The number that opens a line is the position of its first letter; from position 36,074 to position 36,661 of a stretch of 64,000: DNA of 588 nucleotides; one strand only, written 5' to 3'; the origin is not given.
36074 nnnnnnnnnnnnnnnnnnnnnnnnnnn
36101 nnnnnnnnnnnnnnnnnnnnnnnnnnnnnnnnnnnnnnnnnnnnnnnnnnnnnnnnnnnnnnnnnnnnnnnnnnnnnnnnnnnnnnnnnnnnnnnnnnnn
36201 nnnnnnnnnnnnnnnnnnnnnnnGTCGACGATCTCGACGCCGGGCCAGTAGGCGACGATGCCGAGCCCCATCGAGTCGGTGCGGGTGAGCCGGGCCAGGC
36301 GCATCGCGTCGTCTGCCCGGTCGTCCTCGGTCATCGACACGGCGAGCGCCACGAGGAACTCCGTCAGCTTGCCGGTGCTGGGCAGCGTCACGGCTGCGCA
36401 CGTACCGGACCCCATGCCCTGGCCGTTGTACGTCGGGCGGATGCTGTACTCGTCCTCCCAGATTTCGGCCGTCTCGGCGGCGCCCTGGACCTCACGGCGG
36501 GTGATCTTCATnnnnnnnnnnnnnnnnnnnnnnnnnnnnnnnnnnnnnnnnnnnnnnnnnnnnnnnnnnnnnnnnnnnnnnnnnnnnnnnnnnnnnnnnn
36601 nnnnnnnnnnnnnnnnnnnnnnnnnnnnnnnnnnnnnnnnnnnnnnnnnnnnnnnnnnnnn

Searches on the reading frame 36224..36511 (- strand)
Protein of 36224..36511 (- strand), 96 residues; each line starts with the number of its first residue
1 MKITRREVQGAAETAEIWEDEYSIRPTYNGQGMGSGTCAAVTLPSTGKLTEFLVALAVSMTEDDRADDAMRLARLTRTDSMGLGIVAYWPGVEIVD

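Call 87: search_protein_families(library=phrogs, proteins=[window:36224-36511:-], max_evalue=0.01)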
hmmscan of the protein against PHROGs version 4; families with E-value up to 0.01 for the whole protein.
window:36224-36511:- (96 aa): 1 family
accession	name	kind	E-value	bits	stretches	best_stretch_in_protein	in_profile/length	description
phrog_14658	-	unknown function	6.4e-12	46.7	1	19-93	19-99/104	-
